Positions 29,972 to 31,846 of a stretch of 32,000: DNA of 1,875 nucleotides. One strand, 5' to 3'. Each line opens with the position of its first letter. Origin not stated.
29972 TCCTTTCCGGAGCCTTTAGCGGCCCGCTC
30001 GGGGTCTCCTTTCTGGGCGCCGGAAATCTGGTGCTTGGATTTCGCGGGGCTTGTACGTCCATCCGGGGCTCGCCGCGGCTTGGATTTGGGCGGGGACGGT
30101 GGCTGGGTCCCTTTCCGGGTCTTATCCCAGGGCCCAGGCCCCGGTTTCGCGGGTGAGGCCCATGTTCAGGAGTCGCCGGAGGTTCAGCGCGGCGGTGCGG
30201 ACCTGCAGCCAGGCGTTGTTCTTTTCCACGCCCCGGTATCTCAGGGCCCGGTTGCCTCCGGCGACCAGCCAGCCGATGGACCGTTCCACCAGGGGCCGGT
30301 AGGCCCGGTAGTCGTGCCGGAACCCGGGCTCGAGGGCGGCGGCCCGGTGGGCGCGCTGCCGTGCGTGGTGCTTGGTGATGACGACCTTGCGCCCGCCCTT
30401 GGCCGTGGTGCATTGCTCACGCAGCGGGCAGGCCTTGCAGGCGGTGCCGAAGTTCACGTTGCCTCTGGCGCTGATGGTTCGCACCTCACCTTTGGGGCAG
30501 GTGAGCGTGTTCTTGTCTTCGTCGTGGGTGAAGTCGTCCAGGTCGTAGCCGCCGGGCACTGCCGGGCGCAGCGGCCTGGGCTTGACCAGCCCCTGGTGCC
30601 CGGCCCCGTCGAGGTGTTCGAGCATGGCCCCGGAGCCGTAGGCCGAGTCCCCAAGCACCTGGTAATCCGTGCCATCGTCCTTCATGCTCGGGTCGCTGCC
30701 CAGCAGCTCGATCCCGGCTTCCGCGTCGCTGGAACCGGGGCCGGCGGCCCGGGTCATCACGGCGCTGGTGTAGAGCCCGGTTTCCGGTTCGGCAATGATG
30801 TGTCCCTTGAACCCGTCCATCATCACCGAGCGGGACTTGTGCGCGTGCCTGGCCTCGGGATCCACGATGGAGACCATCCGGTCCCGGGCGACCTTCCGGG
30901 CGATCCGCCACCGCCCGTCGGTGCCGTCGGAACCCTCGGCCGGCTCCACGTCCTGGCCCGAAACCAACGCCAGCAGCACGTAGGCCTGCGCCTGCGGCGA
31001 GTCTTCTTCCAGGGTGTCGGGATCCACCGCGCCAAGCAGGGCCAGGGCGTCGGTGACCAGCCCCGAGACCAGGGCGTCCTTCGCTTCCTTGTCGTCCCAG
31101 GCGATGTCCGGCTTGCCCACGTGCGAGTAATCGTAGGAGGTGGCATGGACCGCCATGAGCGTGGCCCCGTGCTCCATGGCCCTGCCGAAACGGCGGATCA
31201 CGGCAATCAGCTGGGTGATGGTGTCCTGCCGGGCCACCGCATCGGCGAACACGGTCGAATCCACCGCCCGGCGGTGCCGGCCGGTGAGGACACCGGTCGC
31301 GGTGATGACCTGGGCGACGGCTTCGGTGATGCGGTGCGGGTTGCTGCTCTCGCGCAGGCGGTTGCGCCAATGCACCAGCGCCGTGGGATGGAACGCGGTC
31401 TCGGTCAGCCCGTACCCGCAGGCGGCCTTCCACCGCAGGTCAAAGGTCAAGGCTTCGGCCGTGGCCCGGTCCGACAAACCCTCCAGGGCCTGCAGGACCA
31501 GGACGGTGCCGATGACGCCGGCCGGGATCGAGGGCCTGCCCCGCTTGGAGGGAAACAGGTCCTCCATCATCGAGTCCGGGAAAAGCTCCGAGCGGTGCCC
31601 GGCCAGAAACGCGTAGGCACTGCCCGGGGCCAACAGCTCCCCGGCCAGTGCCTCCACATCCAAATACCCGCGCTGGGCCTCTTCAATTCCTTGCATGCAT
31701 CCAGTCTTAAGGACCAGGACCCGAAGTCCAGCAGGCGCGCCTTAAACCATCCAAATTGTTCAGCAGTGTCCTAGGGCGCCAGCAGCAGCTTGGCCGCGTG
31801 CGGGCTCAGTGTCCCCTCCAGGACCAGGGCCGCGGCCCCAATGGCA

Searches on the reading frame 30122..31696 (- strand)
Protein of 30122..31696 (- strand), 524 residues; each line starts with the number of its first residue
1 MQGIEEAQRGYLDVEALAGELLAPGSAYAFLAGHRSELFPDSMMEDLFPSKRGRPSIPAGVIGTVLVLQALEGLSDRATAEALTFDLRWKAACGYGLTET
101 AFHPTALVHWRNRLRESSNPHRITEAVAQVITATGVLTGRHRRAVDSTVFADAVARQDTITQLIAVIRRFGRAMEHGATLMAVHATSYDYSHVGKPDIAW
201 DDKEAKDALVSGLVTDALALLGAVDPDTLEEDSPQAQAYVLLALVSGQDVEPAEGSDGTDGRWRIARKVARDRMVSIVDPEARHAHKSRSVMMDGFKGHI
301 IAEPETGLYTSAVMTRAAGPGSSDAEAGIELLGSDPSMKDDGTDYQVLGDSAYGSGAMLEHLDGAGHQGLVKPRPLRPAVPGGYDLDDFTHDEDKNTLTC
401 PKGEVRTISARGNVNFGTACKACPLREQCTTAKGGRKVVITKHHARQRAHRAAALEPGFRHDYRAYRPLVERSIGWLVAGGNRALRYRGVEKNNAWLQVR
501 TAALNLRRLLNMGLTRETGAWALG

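Call 52: search_protein_families(library=pfam, proteins=[window:30122-31696:-], max_evalue=0.00001)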
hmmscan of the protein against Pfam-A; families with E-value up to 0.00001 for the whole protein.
window:30122-31696:- (524 aa): 3 families
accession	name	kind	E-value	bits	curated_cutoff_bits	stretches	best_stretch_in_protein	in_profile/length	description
PF13751.12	DDE_Tnp_1_6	-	1.4e-17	64.6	25.1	1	416-510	29-125/125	Transposase DDE domain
PF05598.16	DUF772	-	3.1e-15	56.4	23.1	1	53-120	1-67/74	Transposase domain (DUF772)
PF01609.27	DDE_Tnp_1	-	7.6e-06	26.2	23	0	294-506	34-200/200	Transposase DDE domain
